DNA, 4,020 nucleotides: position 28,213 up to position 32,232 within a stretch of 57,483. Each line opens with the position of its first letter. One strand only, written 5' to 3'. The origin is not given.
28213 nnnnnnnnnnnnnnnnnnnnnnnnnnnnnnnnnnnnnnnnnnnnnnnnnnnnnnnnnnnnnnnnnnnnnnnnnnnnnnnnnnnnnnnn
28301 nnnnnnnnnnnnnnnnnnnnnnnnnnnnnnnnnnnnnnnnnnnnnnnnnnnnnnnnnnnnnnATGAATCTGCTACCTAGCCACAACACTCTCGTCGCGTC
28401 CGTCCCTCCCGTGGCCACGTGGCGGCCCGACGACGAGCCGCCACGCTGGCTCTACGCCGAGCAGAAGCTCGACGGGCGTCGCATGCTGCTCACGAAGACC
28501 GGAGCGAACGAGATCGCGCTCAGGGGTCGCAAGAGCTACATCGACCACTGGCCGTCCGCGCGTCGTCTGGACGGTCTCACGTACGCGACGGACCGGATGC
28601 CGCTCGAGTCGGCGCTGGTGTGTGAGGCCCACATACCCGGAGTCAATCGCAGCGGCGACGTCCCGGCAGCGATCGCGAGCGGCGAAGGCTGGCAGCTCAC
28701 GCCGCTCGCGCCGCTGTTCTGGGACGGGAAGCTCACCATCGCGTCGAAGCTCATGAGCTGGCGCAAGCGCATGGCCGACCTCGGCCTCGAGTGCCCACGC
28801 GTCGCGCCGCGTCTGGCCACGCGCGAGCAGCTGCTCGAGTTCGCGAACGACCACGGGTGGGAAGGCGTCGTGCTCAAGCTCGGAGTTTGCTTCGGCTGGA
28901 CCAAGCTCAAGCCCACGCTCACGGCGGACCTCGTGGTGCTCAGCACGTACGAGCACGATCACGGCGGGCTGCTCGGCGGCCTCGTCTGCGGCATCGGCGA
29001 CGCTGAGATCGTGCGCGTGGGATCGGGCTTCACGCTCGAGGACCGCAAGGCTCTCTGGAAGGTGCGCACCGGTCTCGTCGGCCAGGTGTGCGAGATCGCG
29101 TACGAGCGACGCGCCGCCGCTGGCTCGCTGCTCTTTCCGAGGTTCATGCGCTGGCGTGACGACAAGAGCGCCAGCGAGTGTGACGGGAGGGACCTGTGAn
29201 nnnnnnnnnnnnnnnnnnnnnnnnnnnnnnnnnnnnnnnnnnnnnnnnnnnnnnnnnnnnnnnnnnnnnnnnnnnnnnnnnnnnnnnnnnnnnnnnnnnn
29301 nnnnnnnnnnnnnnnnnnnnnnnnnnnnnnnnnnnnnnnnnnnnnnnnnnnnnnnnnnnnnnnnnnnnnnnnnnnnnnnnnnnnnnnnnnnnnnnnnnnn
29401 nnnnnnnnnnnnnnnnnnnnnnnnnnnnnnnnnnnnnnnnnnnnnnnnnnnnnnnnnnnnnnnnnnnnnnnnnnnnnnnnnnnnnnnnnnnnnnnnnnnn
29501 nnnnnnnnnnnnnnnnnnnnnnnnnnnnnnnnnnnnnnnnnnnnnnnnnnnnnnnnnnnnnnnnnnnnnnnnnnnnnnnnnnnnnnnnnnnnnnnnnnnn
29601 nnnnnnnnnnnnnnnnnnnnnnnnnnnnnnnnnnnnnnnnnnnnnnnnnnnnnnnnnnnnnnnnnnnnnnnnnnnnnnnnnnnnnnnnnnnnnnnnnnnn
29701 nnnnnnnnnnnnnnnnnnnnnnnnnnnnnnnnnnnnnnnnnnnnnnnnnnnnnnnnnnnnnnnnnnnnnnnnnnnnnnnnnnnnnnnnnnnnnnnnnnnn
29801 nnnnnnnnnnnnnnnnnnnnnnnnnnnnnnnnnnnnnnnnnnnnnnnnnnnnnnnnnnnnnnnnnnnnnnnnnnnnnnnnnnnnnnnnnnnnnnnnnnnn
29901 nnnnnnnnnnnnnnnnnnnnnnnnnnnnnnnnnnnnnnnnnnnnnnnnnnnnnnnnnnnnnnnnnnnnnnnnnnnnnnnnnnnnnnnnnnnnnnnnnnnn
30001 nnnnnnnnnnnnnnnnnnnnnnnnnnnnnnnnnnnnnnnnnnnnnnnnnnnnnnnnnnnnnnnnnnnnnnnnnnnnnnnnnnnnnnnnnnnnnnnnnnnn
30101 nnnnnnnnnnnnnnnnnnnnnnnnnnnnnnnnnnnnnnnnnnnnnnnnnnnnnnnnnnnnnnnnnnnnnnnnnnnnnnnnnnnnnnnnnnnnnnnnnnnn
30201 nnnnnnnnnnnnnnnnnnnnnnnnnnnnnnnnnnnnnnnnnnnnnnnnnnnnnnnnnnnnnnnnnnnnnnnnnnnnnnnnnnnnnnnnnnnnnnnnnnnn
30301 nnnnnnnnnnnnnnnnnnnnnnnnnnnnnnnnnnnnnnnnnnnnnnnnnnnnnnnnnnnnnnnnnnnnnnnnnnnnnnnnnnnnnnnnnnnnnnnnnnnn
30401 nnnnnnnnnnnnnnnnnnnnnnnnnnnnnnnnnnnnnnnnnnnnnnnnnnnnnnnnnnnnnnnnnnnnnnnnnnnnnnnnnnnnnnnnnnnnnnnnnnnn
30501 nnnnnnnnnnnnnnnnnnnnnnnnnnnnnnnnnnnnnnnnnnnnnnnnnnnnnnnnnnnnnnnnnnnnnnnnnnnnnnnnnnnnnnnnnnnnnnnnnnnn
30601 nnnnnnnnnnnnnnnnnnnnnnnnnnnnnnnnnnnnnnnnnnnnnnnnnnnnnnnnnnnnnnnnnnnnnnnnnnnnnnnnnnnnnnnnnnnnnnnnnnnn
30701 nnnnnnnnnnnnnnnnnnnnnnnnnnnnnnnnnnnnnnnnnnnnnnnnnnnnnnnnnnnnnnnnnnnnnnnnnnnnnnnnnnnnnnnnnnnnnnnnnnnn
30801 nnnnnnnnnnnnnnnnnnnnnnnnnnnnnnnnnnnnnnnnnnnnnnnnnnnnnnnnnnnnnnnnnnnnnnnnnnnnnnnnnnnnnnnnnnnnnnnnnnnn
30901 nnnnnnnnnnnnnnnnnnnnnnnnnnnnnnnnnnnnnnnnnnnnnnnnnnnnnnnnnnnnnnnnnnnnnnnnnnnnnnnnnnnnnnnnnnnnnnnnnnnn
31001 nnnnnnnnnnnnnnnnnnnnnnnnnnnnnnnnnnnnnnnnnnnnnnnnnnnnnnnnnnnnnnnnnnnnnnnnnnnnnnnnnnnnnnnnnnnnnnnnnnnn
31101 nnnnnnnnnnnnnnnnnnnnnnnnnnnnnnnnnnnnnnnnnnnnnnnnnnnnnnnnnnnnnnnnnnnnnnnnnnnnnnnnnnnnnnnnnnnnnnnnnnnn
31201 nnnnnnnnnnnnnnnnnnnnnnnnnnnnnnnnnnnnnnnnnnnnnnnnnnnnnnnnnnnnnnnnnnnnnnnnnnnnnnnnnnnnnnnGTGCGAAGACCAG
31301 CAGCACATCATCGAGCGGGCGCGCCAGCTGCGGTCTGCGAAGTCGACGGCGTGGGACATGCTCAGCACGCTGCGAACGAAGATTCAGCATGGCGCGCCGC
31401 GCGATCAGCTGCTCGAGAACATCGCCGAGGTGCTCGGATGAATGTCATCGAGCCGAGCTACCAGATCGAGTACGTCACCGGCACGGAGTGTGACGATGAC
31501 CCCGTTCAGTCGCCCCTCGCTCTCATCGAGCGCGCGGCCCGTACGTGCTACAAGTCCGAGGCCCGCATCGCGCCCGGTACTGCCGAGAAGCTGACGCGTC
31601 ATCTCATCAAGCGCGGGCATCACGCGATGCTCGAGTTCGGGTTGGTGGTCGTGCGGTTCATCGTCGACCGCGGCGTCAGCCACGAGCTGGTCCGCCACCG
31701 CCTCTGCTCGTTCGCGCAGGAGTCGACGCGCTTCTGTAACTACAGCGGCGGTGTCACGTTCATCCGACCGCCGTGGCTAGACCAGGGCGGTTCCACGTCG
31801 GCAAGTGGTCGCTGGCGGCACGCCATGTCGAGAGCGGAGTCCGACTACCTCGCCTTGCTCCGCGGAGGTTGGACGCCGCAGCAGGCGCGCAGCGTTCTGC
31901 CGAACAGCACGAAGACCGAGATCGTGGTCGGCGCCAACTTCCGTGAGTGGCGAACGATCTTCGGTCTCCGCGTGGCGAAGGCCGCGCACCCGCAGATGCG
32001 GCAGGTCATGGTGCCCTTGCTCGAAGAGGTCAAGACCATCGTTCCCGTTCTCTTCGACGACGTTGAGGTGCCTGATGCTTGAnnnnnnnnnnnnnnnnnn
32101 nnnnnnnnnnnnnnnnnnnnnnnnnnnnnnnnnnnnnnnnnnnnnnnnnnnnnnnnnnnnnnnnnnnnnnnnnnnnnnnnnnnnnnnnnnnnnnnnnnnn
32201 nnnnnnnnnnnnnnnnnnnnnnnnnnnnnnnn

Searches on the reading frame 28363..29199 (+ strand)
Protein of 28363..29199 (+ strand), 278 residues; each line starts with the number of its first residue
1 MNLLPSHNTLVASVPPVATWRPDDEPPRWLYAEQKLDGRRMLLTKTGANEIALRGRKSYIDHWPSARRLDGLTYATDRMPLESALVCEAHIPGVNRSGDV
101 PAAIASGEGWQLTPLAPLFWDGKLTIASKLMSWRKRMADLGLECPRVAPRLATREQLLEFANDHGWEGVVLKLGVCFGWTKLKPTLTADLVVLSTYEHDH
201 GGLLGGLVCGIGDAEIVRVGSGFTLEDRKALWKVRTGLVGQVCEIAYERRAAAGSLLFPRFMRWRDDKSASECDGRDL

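Call 68: search_protein_families(library=pfam, proteins=[window:28363-29199:+], max_evalue=0.001)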
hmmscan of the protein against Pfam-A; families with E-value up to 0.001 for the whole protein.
window:28363-29199:+ (278 aa): 2 families
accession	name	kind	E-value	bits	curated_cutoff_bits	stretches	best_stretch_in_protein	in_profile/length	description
PF14743.12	DNA_ligase_OB_2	-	7.8e-07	29.5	28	1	201-265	7-66/66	DNA ligase OB-like domain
PF04679.21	DNA_ligase_A_C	-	1.9e-05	25.5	27.5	0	242-268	68-94/94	ATP dependent DNA ligase C terminal region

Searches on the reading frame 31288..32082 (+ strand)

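Call 68: search_protein_families(library=pfam, proteins=[window:31288-32082:+], max_evalue=0.001)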
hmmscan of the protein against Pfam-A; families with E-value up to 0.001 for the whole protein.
window:31288-32082:+ (264 aa): 1 family
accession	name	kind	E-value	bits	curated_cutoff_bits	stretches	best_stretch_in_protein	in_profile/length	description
PF02511.20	Thy1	-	2.3e-44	151.9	24.8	1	75-254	8-191/191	Thymidylate synthase complementing protein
